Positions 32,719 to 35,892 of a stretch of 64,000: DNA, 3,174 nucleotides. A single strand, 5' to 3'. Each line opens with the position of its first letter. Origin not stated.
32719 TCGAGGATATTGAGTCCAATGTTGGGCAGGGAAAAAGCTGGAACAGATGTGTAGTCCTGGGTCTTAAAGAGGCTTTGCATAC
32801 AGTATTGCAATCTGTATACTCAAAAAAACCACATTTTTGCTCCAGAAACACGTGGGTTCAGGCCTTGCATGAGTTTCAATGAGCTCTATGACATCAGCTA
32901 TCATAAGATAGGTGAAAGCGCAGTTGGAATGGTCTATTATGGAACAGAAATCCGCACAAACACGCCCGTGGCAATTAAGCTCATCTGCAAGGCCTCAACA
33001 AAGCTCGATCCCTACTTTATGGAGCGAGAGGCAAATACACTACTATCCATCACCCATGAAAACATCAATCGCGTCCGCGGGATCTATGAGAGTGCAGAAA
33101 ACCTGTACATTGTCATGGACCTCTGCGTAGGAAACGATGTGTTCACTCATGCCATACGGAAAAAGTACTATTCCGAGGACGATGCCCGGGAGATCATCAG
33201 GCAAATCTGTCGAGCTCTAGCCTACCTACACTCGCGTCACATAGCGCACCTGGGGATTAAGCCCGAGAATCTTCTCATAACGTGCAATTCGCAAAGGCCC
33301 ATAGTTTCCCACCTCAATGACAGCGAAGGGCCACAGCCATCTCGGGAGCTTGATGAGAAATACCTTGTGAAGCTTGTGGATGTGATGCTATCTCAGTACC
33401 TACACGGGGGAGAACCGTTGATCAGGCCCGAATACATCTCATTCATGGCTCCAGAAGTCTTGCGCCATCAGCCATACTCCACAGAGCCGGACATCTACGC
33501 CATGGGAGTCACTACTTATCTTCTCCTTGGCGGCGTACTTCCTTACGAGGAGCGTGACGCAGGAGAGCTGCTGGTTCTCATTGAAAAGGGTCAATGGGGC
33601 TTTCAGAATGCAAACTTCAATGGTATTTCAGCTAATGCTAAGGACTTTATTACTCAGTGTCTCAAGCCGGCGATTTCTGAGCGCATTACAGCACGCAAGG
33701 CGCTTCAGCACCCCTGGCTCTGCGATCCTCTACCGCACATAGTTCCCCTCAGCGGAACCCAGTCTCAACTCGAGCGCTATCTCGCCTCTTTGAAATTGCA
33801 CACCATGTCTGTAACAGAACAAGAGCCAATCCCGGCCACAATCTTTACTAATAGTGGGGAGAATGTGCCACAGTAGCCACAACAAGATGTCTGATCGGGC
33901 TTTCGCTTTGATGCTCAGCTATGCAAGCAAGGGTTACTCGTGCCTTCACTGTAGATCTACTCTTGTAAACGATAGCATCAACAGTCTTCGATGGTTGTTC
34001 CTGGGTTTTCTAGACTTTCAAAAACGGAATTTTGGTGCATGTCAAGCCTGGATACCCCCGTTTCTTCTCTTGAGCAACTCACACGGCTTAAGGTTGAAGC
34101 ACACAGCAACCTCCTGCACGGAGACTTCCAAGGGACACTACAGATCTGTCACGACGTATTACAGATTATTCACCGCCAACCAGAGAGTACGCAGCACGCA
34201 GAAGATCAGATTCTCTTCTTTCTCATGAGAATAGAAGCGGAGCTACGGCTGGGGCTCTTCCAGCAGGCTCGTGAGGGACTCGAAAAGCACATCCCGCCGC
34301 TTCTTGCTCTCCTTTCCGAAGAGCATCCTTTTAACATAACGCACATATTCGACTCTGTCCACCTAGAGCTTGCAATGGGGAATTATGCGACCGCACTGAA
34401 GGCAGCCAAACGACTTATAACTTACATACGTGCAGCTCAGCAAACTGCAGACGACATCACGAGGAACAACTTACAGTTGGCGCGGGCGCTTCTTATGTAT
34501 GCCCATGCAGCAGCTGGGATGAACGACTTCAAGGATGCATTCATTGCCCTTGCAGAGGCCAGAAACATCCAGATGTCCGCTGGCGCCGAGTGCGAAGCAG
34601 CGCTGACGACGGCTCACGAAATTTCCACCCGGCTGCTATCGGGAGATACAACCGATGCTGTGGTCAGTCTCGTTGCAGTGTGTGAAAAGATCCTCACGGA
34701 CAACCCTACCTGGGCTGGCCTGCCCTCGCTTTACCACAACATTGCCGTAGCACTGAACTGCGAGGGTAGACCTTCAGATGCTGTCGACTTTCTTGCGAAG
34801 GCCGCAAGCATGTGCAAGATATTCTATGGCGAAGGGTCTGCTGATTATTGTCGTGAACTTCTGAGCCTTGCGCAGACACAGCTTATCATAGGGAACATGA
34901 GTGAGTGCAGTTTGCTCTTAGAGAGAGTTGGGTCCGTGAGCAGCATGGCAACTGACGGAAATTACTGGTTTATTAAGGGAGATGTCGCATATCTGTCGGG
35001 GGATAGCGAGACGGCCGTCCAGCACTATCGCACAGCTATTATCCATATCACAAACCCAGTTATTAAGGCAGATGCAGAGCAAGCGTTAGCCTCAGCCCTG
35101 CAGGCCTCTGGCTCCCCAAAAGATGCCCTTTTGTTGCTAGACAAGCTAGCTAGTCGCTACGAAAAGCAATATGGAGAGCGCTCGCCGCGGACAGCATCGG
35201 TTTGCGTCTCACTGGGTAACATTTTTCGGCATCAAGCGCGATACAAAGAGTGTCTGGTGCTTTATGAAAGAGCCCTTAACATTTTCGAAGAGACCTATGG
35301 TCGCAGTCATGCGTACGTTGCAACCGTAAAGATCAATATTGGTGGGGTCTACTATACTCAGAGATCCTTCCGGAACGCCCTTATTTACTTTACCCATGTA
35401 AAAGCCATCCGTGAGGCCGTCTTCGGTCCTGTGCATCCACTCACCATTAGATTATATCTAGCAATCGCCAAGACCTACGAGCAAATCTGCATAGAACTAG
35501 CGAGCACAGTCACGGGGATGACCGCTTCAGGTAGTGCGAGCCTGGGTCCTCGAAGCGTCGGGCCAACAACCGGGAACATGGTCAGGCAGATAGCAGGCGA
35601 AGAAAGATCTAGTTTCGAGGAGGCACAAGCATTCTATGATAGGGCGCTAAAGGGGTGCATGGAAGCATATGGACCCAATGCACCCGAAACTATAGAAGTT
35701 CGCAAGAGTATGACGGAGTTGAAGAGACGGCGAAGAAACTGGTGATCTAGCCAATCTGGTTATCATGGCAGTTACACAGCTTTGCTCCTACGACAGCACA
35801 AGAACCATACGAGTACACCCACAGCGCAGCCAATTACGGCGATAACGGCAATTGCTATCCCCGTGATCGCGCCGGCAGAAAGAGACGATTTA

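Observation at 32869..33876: CAMK-like kinase homolog with the catalytic HRD aspartate lost (HLG) and DFG replaced by DVM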

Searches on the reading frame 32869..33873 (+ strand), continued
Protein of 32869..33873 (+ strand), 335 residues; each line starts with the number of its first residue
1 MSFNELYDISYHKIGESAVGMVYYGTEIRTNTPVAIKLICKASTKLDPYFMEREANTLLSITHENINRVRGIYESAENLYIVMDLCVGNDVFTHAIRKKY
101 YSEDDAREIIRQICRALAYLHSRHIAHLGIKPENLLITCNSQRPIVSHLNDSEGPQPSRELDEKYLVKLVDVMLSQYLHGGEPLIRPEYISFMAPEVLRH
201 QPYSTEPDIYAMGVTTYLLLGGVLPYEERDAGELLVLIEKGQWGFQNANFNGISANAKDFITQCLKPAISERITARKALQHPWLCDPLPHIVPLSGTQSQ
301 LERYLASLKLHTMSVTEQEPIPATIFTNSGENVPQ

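Call 54: find_homologous_proteins(query=L005:3371-5680:-, max_evalue=1e-30)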
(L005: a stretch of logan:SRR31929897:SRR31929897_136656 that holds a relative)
Query L005:3371-5680:- (769 aa): 890 proteins with E <= 1e-30 among 8000 candidates; the best 120 are listed.
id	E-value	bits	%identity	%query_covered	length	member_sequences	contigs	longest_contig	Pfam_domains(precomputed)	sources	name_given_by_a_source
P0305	0.0e+0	1712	100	100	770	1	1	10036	PF00270.36,PF00271.38,PF13959.12,PF04851.22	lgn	-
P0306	2.1e-178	613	46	73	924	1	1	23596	PF00270.36,PF00271.38,PF13959.12,PF04851.22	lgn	-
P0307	1.3e-156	541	41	92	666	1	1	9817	PF00270.36,PF00271.38,PF13959.12,PF04851.22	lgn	-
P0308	1.7e-153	531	40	89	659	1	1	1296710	PF00270.36,PF00271.38,PF13959.12,PF04851.22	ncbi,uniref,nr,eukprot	ncbi:ATP-dependent RNA helicase [Giardia muris]|uniref:ATP-dependent RNA helicase n=1 Tax=Giardia mu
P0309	3.3e-142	493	37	91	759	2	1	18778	PF00270.36,PF00271.38,PF13959.12,PF04851.22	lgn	-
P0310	3.4e-140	487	37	98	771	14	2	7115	PF00270.36,PF00271.38,PF13959.12,PF04851.22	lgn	-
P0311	9.7e-139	482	39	88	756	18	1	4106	PF00270.36,PF00271.38,PF13959.12,PF04851.22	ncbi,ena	-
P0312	6.5e-138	479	38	98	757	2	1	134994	PF00270.36,PF00271.38,PF13959.12,PF04851.22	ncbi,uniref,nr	ncbi:ATP-dependent RNA helicase [Giardia lamblia P15]|uniref:ATP-dependent RNA helicase n=1 Tax=Giar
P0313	4.7e-103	364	36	79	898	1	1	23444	PF00270.36,PF00271.38,PF13959.12,PF04851.22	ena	-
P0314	1.3e-102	362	40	64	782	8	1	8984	PF00270.36,PF00271.38,PF13959.12,PF04851.22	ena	-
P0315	1.9e-101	359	37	69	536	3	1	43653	PF00270.36,PF00271.38,PF13959.12,PF04851.22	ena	-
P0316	6.4e-101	357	34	79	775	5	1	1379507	PF00270.36,PF00271.38,PF13959.12,PF04851.22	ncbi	ncbi:unnamed protein product [Umbelopsis ramanniana]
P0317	7.4e-101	357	41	64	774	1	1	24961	PF00270.36,PF00271.38,PF13959.12,PF04851.22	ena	-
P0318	1.1e-100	356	38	75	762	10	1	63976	PF00270.36,PF00271.38,PF13959.12,PF04851.22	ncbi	-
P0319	2.1e-100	355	34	80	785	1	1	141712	PF00270.36,PF00271.38,PF13959.12,PF04851.22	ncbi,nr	ncbi:DEAD-domain-containing protein [Marasmius fiardii PR-910]|nr:DEAD-domain-containing protein [Ma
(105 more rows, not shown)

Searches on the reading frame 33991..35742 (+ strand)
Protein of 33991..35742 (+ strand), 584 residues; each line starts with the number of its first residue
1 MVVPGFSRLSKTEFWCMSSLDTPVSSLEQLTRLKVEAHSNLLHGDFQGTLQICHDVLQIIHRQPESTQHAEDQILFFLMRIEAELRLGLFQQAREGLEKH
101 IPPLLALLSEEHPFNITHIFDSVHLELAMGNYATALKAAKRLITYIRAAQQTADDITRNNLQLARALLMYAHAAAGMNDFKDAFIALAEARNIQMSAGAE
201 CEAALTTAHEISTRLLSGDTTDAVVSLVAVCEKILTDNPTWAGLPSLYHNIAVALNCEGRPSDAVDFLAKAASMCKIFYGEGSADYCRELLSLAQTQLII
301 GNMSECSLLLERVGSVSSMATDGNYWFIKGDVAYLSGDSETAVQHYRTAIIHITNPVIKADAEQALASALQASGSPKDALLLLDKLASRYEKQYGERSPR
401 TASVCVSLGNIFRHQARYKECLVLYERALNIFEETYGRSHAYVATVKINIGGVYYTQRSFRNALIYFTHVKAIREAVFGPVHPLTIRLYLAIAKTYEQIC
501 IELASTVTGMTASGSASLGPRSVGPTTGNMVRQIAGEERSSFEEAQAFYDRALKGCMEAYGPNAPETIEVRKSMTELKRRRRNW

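Call 3: search_protein_families(library=pfam, proteins=[window:33991-35742:+], max_evalue=0.01)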
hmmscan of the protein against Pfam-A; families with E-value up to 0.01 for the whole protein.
window:33991-35742:+ (584 aa): 11 families
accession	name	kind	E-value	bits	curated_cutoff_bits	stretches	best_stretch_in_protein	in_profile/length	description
PF13424.12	TPR_12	-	2e-33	114.8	30.1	3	407-475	8-76/77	Tetratricopeptide repeat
PF13374.12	TPR_10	-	1e-21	76.7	27.5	2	443-483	1-41/42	Tetratricopeptide repeat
PF00515.34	TPR_1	-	1.5e-11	44.1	27.8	0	404-431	3-30/34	Tetratricopeptide repeat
PF13428.12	TPR_14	-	1.7e-09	37.8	23.5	0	362-392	3-33/44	Tetratricopeptide repeat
PF07719.23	TPR_2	-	1.9e-09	37.3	27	0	404-433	3-32/34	Tetratricopeptide repeat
PF24885.1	TPR_NPHP3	-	7.8e-09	35.7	100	2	398-497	95-194/239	Nephrocystin-3 TPR domain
PF13176.12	TPR_7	-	5.4e-07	29.6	27.9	0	405-430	2-27/36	Tetratricopeptide repeat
PF13181.12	TPR_8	-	2.1e-06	27.9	25.7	0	402-432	1-31/34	Tetratricopeptide repeat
PF12688.13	TPR_5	-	0.00015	22.4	24.2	1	333-394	11-72/119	Tetratrico peptide repeat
PF13432.12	TPR_16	-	0.00029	21.7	32.7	0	324-350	32-58/65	Tetratricopeptide repeat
PF13414.12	TPR_11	-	0.0055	16.8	26.8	0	330-350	1-21/42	TPR repeat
